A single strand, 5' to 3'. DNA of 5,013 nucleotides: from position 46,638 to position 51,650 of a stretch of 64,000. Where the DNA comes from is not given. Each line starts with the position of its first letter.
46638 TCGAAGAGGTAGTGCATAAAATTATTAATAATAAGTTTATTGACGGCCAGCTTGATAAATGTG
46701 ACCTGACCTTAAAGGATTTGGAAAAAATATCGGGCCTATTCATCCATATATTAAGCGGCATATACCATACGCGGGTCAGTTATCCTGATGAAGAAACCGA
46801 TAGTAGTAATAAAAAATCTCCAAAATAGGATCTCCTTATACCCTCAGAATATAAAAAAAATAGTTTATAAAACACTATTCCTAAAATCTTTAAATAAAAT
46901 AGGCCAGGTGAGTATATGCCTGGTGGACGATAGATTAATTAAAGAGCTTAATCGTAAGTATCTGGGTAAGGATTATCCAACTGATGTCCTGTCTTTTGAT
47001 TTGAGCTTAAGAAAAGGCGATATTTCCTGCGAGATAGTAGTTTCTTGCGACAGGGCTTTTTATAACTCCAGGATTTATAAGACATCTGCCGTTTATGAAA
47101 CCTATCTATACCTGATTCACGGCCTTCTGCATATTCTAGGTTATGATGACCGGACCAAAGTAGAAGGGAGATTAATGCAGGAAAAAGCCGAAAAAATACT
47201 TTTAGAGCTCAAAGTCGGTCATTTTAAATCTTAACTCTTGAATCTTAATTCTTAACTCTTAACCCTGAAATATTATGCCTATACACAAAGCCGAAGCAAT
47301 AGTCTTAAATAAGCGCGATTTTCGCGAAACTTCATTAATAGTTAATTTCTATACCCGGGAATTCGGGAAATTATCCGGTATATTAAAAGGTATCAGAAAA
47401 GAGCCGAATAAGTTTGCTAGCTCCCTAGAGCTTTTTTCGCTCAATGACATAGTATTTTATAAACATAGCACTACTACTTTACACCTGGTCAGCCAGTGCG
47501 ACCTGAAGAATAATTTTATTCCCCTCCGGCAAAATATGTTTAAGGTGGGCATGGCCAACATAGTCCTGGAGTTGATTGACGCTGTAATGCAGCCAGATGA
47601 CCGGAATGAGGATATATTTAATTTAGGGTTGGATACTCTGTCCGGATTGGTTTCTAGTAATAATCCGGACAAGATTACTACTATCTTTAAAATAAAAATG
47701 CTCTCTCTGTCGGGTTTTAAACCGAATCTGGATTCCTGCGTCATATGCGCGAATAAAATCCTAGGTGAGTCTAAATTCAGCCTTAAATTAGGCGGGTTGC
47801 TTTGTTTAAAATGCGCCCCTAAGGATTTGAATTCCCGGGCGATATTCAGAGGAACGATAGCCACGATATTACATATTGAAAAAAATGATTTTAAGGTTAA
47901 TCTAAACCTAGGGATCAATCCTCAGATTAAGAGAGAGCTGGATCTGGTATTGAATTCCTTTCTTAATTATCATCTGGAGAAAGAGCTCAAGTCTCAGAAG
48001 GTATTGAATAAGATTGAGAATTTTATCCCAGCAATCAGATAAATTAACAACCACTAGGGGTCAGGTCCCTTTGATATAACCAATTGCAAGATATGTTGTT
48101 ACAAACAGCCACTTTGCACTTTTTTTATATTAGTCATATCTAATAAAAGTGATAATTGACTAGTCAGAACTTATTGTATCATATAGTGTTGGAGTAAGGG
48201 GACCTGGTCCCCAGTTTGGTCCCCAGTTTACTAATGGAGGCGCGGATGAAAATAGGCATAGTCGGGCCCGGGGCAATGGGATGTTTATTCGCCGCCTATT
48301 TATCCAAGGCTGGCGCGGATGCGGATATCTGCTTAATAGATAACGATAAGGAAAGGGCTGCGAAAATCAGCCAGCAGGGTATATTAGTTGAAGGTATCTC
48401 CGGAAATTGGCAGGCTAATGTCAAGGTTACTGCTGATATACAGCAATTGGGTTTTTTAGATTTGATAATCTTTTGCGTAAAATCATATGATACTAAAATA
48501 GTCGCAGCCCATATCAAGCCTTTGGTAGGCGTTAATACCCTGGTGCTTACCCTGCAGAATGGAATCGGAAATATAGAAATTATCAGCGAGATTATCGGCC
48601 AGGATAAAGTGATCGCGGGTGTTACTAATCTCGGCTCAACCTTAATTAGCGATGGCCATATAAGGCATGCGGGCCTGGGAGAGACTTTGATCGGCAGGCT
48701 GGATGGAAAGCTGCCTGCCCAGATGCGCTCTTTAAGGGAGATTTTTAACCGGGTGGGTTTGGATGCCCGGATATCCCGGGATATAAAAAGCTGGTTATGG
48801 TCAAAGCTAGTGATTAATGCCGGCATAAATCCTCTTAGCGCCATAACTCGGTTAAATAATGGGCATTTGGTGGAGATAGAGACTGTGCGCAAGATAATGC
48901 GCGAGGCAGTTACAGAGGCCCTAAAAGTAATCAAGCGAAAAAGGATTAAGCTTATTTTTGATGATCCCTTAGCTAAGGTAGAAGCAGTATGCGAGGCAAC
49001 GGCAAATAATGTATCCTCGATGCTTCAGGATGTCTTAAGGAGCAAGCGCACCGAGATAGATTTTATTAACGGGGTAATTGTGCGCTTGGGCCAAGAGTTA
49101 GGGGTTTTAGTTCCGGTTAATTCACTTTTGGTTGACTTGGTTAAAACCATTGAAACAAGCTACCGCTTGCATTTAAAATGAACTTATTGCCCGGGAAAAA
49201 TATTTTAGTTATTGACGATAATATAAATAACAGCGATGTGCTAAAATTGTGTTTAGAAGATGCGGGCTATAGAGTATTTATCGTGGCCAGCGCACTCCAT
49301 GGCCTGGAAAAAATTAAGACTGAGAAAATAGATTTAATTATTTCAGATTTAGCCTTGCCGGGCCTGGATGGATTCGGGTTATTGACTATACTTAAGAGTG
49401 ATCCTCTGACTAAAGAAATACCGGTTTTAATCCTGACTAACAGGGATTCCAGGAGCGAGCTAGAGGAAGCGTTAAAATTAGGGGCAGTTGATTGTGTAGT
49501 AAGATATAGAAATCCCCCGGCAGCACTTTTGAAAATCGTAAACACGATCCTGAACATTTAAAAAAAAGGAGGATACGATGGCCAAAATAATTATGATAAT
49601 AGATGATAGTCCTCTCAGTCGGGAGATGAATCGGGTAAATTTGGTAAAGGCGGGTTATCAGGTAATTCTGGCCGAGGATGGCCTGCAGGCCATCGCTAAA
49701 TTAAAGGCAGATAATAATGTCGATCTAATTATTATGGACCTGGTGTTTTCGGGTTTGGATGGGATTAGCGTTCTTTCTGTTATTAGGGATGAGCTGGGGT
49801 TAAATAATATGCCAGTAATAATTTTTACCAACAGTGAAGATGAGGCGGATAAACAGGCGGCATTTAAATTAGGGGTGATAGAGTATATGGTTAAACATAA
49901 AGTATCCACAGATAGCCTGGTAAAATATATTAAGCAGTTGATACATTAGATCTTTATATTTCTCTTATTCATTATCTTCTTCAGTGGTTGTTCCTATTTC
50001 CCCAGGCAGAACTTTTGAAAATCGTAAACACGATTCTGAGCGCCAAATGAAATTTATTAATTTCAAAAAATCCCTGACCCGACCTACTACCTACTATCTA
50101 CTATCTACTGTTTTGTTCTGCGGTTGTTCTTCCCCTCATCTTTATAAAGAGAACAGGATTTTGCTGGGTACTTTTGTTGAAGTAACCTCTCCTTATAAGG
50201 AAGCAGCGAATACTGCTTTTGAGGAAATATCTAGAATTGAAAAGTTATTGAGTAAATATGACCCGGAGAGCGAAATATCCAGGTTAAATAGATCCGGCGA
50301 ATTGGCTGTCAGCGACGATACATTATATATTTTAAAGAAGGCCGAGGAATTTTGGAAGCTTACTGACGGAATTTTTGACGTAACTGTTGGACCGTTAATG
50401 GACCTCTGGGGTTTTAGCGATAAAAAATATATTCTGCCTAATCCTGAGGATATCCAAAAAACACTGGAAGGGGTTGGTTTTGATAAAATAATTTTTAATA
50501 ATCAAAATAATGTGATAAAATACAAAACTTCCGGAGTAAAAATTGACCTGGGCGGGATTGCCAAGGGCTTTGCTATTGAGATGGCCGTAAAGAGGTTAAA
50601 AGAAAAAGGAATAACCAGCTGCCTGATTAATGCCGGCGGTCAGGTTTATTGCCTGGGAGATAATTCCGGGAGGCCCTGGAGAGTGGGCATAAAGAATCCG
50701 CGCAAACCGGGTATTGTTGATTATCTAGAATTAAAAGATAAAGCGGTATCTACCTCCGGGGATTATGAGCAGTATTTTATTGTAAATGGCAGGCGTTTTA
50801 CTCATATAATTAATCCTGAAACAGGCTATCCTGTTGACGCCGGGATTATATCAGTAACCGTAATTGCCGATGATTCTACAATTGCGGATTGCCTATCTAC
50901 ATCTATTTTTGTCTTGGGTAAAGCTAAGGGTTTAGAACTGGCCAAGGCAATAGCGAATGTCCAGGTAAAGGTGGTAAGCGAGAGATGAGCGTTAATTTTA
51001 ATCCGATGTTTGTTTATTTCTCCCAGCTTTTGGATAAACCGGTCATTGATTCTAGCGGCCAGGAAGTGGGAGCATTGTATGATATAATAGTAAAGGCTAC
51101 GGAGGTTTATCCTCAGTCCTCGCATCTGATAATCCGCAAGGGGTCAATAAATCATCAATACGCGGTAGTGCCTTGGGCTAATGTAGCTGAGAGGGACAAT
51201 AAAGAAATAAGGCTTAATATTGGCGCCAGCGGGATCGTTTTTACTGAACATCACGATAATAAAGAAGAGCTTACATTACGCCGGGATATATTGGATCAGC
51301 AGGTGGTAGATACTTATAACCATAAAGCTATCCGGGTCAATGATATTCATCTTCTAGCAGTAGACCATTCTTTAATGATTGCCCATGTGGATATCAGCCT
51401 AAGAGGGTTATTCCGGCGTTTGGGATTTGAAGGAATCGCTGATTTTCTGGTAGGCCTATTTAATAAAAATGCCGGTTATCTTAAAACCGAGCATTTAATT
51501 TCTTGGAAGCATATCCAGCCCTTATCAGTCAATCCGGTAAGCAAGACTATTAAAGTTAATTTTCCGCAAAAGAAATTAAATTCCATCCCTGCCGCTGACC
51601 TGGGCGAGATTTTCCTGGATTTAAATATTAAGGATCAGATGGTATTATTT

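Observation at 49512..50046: Second CheY-like response-regulator gene bracketed by 40-bp direct repeats, a cassette-like insertion between the first response regulator and apbE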

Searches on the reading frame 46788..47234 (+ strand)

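Call 9: search_protein_families(library=pfam, proteins=[window:46788-47234:+])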
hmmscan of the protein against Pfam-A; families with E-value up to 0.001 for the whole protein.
window:46788-47234:+ (148 aa): 1 family
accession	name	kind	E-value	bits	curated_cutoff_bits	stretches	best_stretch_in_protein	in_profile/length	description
PF02130.23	YbeY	-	1e-27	97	25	1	20-140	9-128/129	Endoribonuclease YbeY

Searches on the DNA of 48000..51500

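Call 46: search_rna_families(source=window, start=48000, end=51500, threshold=evalue, max_evalue=1)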
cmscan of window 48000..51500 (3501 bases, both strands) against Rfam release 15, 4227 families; matches with E-value up to 1: 0.
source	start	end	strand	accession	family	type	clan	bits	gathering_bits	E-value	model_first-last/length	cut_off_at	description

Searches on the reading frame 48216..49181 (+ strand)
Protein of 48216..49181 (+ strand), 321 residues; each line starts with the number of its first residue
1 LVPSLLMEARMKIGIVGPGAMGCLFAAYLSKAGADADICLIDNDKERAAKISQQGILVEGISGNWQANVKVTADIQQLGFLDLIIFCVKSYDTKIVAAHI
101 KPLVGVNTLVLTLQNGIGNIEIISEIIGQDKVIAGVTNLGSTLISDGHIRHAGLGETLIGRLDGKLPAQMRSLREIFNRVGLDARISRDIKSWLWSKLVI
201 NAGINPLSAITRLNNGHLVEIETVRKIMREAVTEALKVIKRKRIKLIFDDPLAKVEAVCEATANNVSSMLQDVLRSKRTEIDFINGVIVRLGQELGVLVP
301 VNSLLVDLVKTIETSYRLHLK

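Call 9: search_protein_families(library=pfam, proteins=[window:48216-49181:+])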
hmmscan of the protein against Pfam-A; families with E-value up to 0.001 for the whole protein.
window:48216-49181:+ (321 aa): 5 families
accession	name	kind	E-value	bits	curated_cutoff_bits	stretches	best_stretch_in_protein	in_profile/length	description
PF02558.23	ApbA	-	4.1e-38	130.8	22.2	1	13-163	1-149/150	Ketopantoate reductase PanE/ApbA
PF08546.17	ApbA_C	-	1.7e-37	129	22.7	1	189-313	1-125/125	Ketopantoate reductase PanE/ApbA C terminal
PF01210.29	NAD_Gly3P_dh_N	-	5.9e-06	26.8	23.1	1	12-129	1-124/158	NAD-dependent glycerol-3-phosphate dehydrogenase N-terminus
PF03807.23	F420_oxidored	-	3.1e-05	24.9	21.6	1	12-100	1-79/94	NADP oxidoreductase coenzyme F420-dependent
PF00899.27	ThiF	-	0.00046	19.8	28.1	0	10-45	20-54/238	ThiF family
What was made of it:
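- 48246..49181 (+): panE (ketopantoate reductase). Its TGA overlaps the RR1 ATG (ATGA). Pfam ApbA and ApbA_C (call 9).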

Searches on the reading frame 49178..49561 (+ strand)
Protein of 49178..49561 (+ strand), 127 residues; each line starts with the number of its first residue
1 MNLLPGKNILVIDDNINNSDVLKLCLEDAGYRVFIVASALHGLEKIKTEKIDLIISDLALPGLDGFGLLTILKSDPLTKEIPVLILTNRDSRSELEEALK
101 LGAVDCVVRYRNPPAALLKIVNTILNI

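Call 9: search_protein_families(library=pfam, proteins=[window:49178-49561:+])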
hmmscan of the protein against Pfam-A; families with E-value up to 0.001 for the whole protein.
window:49178-49561:+ (127 aa): 1 family
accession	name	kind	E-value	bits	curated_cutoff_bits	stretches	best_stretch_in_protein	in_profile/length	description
PF00072.30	Response_reg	-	1.4e-21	77.2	30.2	1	9-109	1-99/111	Response regulator receiver domain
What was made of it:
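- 49178..49561 (+): RR1, a single-domain CheY-like receiver. It is present after panE in all clade members and in some outgroups. Pfam PF00072, E=1.4e-21 (call 9).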

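Call 12: find_encoding_contigs(protein=window:49178-49561:+, flank=5000, max_places=10)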
Protein window:49178-49561:+ (127 aa): no gene with exactly this product is on record in the collection.

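Call 34: find_homologous_proteins(query=window:49178-49558:+, max_evalue=1e-25)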
Query window:49178-49558:+ (127 aa): 5 proteins with E <= 1e-25 among 184 candidates.
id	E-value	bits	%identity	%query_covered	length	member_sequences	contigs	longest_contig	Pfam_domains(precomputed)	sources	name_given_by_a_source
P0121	4.6e-73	261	100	100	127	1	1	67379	PF00072.31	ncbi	ncbi:MAG: response regulator [Candidatus Omnitrophota bacterium]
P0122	8.8e-58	211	80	99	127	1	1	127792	PF00072.31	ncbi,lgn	-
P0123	1.9e-53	197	76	99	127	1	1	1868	PF00072.31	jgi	jgi:CheY-like chemotaxis protein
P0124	7.4e-51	189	74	100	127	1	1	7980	PF00072.31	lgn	-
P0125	8.5e-50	186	72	98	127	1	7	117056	PF00072.31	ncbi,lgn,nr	ncbi:MAG: response regulator [Candidatus Omnitrophota bacterium]|nr:response regulator [Candidatus O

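Call 35: find_encoding_contigs(protein=P0123, flank=3000, max_places=4)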
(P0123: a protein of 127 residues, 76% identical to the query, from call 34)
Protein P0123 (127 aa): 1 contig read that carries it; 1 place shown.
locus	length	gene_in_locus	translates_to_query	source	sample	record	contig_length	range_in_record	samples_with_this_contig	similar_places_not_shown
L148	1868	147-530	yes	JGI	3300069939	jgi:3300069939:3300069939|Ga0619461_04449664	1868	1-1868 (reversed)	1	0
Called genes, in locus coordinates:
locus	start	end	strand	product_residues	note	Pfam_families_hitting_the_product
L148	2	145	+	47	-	?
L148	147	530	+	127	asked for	PF00072:Response_reg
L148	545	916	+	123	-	PF00072:Response_reg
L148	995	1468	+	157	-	PF02424:ApbE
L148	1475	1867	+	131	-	?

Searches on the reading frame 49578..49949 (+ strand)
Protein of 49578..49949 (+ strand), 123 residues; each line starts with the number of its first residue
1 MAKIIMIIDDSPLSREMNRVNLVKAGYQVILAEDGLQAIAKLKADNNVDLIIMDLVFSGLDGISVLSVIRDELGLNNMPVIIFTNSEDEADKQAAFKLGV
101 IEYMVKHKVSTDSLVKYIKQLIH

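Call 9: search_protein_families(library=pfam, proteins=[window:49578-49949:+])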
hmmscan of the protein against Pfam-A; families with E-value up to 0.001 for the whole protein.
window:49578-49949:+ (123 aa): 1 family
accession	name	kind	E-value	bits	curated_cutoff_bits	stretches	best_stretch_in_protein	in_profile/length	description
PF00072.30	Response_reg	-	7.7e-21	74.8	30.2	1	5-118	1-110/111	Response regulator receiver domain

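Call 11: find_encoding_contigs(protein=window:49578-49949:+, flank=5000, max_places=10)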
Protein window:49578-49949:+ (123 aa): no gene with exactly this product is on record in the collection.

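Call 54: find_homologous_proteins(query=window:49578-49946:+, max_evalue=1e-20)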
Query window:49578-49946:+ (123 aa): 2 proteins with E <= 1e-20 among 18 candidates.
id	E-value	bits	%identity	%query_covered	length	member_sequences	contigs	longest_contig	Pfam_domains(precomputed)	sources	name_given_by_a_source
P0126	4.4e-69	248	100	100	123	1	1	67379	PF00072.31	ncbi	ncbi:MAG: response regulator [Candidatus Omnitrophota bacterium]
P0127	1.6e-60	220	90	100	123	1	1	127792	PF00072.31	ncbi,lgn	-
